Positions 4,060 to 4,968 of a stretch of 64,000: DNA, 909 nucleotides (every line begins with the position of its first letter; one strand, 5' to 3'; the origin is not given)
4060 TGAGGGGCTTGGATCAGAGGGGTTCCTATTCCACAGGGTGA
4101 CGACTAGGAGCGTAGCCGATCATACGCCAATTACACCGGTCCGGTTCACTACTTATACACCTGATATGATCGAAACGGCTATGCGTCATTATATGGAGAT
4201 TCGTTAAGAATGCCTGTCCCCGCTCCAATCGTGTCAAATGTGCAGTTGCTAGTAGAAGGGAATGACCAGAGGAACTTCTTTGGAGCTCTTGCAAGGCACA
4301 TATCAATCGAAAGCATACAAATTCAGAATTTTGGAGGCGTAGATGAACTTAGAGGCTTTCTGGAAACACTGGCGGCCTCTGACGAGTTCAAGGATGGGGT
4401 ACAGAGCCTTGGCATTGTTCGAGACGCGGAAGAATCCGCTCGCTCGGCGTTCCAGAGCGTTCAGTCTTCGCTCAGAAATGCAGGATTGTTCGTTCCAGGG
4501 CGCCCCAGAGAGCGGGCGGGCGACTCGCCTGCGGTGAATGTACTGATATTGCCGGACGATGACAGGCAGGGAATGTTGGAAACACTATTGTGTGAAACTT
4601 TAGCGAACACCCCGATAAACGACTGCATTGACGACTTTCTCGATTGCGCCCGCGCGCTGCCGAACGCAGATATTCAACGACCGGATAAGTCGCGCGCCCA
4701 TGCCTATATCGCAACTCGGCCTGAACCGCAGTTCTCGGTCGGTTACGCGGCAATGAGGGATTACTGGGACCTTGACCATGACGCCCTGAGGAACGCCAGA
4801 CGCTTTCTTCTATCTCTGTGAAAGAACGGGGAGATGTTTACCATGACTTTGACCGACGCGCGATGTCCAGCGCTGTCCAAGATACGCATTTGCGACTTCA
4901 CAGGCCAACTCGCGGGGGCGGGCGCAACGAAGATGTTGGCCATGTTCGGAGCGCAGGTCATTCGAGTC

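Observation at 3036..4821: Split OLD-like ATPase + small Toprim-like protein: candidate two-gene defence module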

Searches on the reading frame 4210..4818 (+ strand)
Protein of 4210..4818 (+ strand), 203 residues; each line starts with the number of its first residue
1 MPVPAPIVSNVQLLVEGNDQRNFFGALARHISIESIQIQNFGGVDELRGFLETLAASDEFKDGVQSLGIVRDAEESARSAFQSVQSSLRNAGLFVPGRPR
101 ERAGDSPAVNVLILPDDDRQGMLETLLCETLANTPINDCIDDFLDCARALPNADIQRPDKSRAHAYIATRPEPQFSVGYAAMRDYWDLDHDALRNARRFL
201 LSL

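Call 3: search_protein_families(library=pfam, proteins=[window:4210-4818:+], max_evalue=1)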
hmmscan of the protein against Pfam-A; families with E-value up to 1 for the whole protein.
window:4210-4818:+ (203 aa): 1 family
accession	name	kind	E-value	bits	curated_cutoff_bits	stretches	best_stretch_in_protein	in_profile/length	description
PF11536.14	DUF3226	-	8.6e-27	94.7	27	1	12-202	3-205/208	Protein of unknown function (DUF3226)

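Call 4: search_protein_families(library=padloc, proteins=[window:4210-4818:+], max_evalue=1)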
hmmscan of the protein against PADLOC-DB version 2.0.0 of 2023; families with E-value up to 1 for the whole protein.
window:4210-4818:+ (203 aa): 3 families
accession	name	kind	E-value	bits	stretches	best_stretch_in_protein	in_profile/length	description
PDLC04624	PDC-M38B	-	9.4e-11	39.8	1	8-191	11-205/220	-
PDLC04623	PDC-M38B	-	1.2e-07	29.8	1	11-198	4-212/219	-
PDLC04619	PDC-M38B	-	0.045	11.4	1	108-135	138-166/240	-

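Call 5: search_protein_families(library=ncbifam, proteins=[window:4210-4818:+], max_evalue=1)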
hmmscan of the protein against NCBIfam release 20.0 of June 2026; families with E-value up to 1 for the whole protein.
window:4210-4818:+ (203 aa): 0 families

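Call 10: search_solved_structures(query=window:4210-4818:+, max_evalue=10, show_alignments=2)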
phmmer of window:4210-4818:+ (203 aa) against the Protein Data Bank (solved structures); distinct sequences matched with E-value up to 10: 0.

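Call 14: find_homologous_proteins(query=window:4210-4818:+, max_evalue=0.001)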
Query window:4210-4818:+ (203 aa): 1121 proteins with E <= 0.001 among 1490 candidates; the best 120 are listed.
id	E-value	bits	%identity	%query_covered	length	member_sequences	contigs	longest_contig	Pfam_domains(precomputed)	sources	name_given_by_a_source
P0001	5.1e-130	449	100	100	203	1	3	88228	PF11536.15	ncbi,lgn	-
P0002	4.1e-97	341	78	100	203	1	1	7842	PF11536.15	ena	-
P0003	7.2e-94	331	78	100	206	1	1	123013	PF11536.15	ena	-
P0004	1.0e-91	324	75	100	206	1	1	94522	PF11536.15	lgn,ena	-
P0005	3.3e-88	312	71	100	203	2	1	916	PF11536.15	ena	-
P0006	2.7e-81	290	65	100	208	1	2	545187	PF11536.15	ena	-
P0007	1.8e-80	287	65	100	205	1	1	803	PF11536.15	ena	-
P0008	1.8e-80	287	67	100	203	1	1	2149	PF11536.15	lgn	-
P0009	3.4e-80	286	65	100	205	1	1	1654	PF11536.15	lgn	-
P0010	7.4e-80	285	65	100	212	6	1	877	PF11536.15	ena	-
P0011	1.2e-79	284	67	100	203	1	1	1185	PF11536.15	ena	-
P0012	3.3e-78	280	64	100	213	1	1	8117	PF11536.15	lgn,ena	-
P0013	3.7e-77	276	64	100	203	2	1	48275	PF11536.15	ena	-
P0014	1.2e-76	275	64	100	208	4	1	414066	PF11536.15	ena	-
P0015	4.1e-76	273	63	99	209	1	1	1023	PF11536.15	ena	-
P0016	5.8e-76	272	64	99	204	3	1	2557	PF11536.15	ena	-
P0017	6.6e-76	272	64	99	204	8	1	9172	PF11536.15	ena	-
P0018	7.5e-76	272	64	100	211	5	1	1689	PF11536.15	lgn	-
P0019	1.8e-75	271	64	99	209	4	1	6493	PF11536.15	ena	-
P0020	2.1e-75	271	64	100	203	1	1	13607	PF11536.15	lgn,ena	-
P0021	5.5e-75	269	64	99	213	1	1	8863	PF11536.15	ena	-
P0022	5.7e-75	269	64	100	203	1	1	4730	PF11536.15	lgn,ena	-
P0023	7.4e-75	269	64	97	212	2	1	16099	PF11536.15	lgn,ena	-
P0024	9.0e-75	268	65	99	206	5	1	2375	PF11536.15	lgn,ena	-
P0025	1.2e-74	268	62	99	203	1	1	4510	PF11536.15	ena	-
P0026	1.3e-74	268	64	99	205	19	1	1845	PF11536.15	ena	-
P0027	1.6e-74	268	63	96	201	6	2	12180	PF11536.15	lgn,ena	-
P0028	1.9e-74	267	61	100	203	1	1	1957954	PF11536.15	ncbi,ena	-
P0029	1.9e-74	267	63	99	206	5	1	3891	PF11536.15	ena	-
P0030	2.3e-74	267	62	100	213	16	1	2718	PF11536.15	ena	-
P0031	2.5e-74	267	64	99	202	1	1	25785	PF11536.15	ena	-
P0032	2.8e-74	267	62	99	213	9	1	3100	PF11536.15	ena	-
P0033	2.9e-74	267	62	100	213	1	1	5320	PF11536.15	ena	-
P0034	4.3e-74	266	64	99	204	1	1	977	PF11536.15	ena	-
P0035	7.0e-74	266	62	99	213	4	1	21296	PF11536.15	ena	-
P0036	7.9e-74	265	62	100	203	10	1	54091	PF11536.15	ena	-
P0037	1.9e-73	264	61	99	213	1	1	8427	PF11536.15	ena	-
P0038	2.2e-73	264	63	99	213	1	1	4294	PF11536.15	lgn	-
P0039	2.4e-73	264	62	100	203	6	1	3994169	PF11536.15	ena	-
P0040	2.9e-73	264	63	99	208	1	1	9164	PF11536.15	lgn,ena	-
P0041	2.9e-73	264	63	100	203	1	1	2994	PF11536.15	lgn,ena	-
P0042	3.1e-73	263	64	99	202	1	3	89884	PF11536.15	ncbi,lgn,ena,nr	ncbi:MAG: hypothetical protein OXI63_10980 [Candidatus Poribacteria bacterium]|nr:hypothetical prote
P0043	3.3e-73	263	63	99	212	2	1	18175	PF11536.15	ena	-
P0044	3.4e-73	263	63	99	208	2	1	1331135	PF11536.15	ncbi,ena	-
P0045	3.4e-73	263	62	96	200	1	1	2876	PF11536.15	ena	-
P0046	3.6e-73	263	61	98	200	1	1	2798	PF11536.15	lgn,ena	-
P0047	3.7e-73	263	62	100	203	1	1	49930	PF11536.15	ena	-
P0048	3.8e-73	263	63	99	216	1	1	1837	PF11536.15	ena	-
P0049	4.5e-73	263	61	100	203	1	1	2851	PF11536.15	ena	-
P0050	5.0e-73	263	62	100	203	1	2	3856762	PF11536.15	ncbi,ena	-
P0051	5.1e-73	263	62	99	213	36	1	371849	PF11536.15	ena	-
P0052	5.7e-73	263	60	100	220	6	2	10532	PF11536.15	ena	-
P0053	5.7e-73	263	63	99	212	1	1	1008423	PF11536.15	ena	-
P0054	6.6e-73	262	62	100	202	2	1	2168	PF11536.15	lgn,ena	-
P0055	7.6e-73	262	60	100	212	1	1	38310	PF11536.15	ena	-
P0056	8.0e-73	262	62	100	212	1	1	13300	PF11536.15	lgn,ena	-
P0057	8.2e-73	262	59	100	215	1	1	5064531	PF11536.15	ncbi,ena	-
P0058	8.4e-73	262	63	97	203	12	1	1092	PF11536.15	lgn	-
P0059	9.8e-73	262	61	100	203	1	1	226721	PF11536.15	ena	-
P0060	9.9e-73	262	62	98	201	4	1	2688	PF11536.15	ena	-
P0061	9.9e-73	262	61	100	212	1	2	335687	PF11536.15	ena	-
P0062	1.2e-72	262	62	97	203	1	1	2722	PF11536.15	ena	-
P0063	1.2e-72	262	62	97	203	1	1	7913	PF11536.15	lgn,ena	-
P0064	1.4e-72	261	62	99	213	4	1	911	PF11536.15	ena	-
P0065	1.4e-72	261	61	100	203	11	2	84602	PF11536.15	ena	-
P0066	1.8e-72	261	62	100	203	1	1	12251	PF11536.15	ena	-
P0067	1.9e-72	261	61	98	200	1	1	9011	PF11536.15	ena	-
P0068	1.9e-72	261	62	100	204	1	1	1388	PF11536.15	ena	-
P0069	2.0e-72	261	60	100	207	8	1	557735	PF11536.15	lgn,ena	-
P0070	2.2e-72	261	63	99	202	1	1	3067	PF11536.15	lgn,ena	-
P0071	2.2e-72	261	62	99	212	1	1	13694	PF11536.15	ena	-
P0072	2.6e-72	260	62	99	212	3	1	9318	PF11536.15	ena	-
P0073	2.7e-72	260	62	99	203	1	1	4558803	PF11536.15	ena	-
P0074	2.7e-72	260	63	99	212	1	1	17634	PF11536.15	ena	-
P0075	3.0e-72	260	61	99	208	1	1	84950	PF11536.15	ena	-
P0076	3.4e-72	260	61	99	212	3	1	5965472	PF11536.15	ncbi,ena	-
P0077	3.7e-72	260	62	96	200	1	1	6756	PF11536.15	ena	-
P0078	3.8e-72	260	62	100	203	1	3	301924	PF11536.15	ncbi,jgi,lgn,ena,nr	ncbi:MAG: hypothetical protein OXC18_06240 [Desulfurellaceae bacterium]|nr:hypothetical protein [Des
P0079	4.0e-72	260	60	100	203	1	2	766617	PF11536.15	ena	-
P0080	4.5e-72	260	62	100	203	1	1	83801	PF11536.15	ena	-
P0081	4.8e-72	260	61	99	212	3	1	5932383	PF11536.15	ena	-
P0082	4.9e-72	260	62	99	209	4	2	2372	PF11536.15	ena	-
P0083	5.3e-72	259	62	100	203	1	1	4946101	PF11536.15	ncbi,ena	-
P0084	5.6e-72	259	62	99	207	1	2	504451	PF11536.15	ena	-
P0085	5.7e-72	259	62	100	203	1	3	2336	PF11536.15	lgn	-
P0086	5.8e-72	259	61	100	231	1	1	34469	PF11536.15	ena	-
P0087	6.3e-72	259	60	100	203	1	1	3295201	PF11536.15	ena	-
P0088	6.5e-72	259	62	99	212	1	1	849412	PF11536.15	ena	-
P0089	7.8e-72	259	61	100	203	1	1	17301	PF11536.15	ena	-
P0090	8.1e-72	259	61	100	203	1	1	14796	PF11536.15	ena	-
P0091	8.9e-72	259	62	96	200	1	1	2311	PF11536.15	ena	-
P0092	9.2e-72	259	63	98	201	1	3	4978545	PF11536.15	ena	-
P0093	1.1e-71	258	61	100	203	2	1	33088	PF11536.15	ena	-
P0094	1.1e-71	258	61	98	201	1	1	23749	PF11536.15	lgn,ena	-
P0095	1.1e-71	258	63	100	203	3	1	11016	PF11536.15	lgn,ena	-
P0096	1.3e-71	258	63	98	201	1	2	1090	PF11536.15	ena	-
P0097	1.4e-71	258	61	100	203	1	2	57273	PF11536.15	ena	-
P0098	1.4e-71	258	62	99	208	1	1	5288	PF11536.15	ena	-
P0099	1.4e-71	258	60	99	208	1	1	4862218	PF11536.15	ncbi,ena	-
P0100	1.4e-71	258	60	100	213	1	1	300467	PF11536.15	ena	-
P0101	1.5e-71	258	61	99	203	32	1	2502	PF11536.15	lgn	-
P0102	1.7e-71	258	62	100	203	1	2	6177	PF11536.15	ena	-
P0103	1.9e-71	258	60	100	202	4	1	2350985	PF11536.15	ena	-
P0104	3.4e-71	257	61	99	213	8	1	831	PF11536.15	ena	-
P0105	3.5e-71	257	59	100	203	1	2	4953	PF11536.15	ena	-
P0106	3.6e-71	257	61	100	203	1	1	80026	PF11536.15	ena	-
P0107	3.7e-71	257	60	97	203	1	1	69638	PF11536.15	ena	-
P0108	4.0e-71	257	60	100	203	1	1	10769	PF11536.15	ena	-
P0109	4.6e-71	256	61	98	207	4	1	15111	PF11536.15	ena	-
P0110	5.5e-71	256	59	100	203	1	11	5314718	PF11536.15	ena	-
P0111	5.5e-71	256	62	98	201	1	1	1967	PF11536.15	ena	-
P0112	5.5e-71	256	62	100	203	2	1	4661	PF11536.15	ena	-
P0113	5.5e-71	256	63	99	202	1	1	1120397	PF11536.15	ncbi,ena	-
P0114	5.8e-71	256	61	97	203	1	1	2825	PF11536.15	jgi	-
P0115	6.3e-71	256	64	94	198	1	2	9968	PF11536.15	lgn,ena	-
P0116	6.5e-71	256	61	100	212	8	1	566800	PF11536.15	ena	-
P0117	6.8e-71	256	61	96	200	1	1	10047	PF11536.15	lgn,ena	-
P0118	7.5e-71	256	62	98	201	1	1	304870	PF11536.15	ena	-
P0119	7.6e-71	256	63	100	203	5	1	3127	PF11536.15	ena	-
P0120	8.8e-71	255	60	99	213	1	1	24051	PF11536.15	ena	-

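Call 16: find_encoding_contigs(protein=P0001, flank=10000, max_places=4)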
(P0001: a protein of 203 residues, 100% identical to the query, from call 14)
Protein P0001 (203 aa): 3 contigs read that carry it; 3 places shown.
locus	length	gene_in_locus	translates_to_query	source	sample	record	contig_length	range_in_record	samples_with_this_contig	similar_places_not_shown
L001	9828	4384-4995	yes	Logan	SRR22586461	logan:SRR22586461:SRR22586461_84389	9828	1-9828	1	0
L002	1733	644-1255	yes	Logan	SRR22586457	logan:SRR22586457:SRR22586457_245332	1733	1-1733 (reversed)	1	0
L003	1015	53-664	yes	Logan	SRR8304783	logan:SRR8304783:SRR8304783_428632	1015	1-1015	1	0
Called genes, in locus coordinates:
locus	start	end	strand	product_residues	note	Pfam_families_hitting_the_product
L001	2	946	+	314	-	?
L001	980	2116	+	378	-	PF07394:DUF1501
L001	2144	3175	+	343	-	PF06739:SBBP (faint), PF17170:DUF5128 (weak), PF01436:NHL (weak), PF08450:SGL (weak), PF17170:DUF5128, PF01436:NHL (weak)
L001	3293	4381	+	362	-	PF02463:SMC_N, PF13175:AAA_15, PF13476:AAA_23, PF13304:AAA_21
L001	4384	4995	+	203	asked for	PF11536:DUF3226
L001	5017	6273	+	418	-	PF02515:CoA_transf_3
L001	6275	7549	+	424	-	PF02515:CoA_transf_3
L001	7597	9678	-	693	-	PF00005:ABC_tran, PF00006:ATP-synt_ab (faint), PF13191:AAA_16 (faint), PF13304:AAA_21 (weak), PF08352:oligo_HPY, PF00005:ABC_tran, PF02463:SMC_N (weak), PF08352:oligo_HPY, +2 more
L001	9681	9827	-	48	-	?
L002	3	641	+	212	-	?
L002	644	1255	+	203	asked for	PF11536:DUF3226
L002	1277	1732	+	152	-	?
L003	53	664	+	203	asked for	PF11536:DUF3226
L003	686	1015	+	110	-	?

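Call 18: find_encoding_contigs(protein=P0057, flank=8000, max_places=2)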
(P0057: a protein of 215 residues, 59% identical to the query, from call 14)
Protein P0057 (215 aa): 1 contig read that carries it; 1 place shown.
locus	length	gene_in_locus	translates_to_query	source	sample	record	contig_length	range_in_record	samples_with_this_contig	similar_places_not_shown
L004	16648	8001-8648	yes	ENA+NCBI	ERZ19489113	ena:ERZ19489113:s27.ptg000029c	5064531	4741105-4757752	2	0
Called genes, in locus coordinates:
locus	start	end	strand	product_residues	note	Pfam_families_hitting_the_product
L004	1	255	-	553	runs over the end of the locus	PF00496:SBP_bac_5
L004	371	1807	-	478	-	PF22847:Glyco_hydro_43_rel (faint)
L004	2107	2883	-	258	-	PF05721:PhyH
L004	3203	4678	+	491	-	PF01547:SBP_bac_1, PF13416:SBP_bac_8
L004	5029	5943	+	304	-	PF00528:BPD_transp_1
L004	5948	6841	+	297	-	PF00528:BPD_transp_1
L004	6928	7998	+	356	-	PF02463:SMC_N (faint), PF13175:AAA_15 (weak), PF13476:AAA_23, PF13175:AAA_15, PF13304:AAA_21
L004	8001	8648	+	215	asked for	PF11536:DUF3226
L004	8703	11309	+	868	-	PF01555:N6_N4_Mtase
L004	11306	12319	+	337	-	PF20720:nSTAND3 (weak), PF00004:AAA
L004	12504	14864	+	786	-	PF00082:Peptidase_S8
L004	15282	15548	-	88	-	-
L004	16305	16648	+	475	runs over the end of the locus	PF13175:AAA_15, PF13304:AAA_21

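Call 19: find_encoding_contigs(protein=P0028, flank=8000, max_places=2)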
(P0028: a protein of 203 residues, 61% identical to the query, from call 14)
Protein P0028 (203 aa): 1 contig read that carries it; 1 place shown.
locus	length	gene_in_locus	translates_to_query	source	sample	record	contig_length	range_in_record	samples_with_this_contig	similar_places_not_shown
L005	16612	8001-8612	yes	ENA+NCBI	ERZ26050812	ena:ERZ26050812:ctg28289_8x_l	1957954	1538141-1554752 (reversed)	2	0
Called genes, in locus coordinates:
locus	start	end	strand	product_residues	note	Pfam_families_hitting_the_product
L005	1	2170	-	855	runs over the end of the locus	PF03176:MMPL, PF02460:Patched, PF12349:Sterol-sensing, PF03176:MMPL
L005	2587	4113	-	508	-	PF00939:Na_sulph_symp, PF03600:CitMHS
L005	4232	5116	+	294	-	PF00296:Bac_luciferase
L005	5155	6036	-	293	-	PF00296:Bac_luciferase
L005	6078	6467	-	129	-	PF02943:FeThRed_B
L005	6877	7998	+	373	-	PF02463:SMC_N (weak), PF13175:AAA_15, PF13476:AAA_23, PF13304:AAA_21, PF13175:AAA_15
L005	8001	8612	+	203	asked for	PF11536:DUF3226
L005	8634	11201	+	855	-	PF01555:N6_N4_Mtase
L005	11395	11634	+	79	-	PF01934:HepT-like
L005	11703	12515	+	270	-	PF10137:CAP12-PCTIR_TIR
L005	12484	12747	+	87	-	-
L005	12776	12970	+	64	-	-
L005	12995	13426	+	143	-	-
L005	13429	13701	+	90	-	-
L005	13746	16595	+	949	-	PF04851:ResIII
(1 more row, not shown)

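Call 20: find_encoding_contigs(protein=P0078, flank=8000, max_places=2)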
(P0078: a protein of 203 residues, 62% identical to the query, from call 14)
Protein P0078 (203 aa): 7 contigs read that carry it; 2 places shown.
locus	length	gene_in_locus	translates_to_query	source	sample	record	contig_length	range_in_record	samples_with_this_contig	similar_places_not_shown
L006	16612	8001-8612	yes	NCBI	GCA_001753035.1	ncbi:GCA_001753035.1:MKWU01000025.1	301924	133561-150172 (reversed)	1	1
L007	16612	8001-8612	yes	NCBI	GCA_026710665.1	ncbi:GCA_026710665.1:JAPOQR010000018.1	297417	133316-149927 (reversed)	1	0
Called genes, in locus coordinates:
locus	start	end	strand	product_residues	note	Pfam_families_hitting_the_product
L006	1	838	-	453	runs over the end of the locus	PF13175:AAA_15 (weak), PF13476:AAA_23 (faint), PF13175:AAA_15, PF13304:AAA_21 (weak)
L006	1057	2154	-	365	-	PF08240:ADH_N, PF00107:ADH_zinc_N, PF13602:ADH_zinc_N_2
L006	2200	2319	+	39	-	-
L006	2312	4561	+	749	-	PF07715:Plug, PF00593:TonB_dep_Rec_b-barrel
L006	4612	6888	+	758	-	PF07715:Plug, PF00593:TonB_dep_Rec_b-barrel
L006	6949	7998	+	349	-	PF02463:SMC_N, PF13175:AAA_15, PF13476:AAA_23, PF13304:AAA_21, PF13175:AAA_15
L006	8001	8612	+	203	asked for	PF11536:DUF3226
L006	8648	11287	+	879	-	PF01555:N6_N4_Mtase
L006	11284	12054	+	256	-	PF10137:CAP12-PCTIR_TIR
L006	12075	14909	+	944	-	PF04851:ResIII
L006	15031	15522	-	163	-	-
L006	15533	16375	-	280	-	PF00264:Tyrosinase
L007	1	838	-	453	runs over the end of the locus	PF13175:AAA_15 (weak), PF13476:AAA_23 (faint), PF13175:AAA_15, PF13304:AAA_21 (weak)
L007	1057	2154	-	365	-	PF08240:ADH_N, PF00107:ADH_zinc_N, PF13602:ADH_zinc_N_2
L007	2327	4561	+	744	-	PF07715:Plug, PF00593:TonB_dep_Rec_b-barrel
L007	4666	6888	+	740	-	PF07715:Plug, PF00593:TonB_dep_Rec_b-barrel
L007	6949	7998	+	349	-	PF02463:SMC_N, PF13175:AAA_15, PF13476:AAA_23, PF13304:AAA_21, PF13175:AAA_15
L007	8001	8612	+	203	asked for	PF11536:DUF3226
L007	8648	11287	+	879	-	PF01555:N6_N4_Mtase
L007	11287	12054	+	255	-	PF10137:CAP12-PCTIR_TIR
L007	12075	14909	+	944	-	PF04851:ResIII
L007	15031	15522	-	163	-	-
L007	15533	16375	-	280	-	PF00264:Tyrosinase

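Call 22: predict_structure(alignment_id=A1)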
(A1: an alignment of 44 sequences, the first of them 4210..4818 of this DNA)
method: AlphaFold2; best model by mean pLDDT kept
length: 203 residues; sequences in the alignment: 44
mean_pLDDT: 95.2   pTM: 0.90
mean pLDDT of the five models: 95.2, 94.5, 94.5, 94.1, 93.6
residues with pLDDT >= 90: 189; 70-90: 14; 50-70: 0; < 50: 0
segments of 3 or more residues with pLDDT < 50: none
pLDDT, mean of each block of 10 residues (from residue 1): 92 97 98 95 94 96 96 95 98 97 94 94 96 94 94 89 96 96 97 97 95
secondary structure, 60 per line:
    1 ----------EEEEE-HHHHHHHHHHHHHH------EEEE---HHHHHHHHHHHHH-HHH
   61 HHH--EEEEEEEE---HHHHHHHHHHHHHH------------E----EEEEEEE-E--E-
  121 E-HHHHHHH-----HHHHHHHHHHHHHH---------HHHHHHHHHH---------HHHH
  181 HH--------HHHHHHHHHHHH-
elements in order: E11-15 H17-30 E37-40 H44-56 H58-63 E66-73 H77-90 E108-114 H123-129 H135-148 H158-167 H177-182 H191-202

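Call 24: list_cluster_members(proteins=[window:4210-4818:+, window:3119-4204:+])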
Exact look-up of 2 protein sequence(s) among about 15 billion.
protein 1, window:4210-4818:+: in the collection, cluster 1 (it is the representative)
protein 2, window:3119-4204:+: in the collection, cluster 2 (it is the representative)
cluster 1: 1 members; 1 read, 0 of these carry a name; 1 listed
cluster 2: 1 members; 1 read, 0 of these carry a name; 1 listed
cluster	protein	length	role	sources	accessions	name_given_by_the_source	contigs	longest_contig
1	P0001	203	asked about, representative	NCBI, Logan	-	-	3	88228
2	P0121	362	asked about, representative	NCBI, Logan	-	-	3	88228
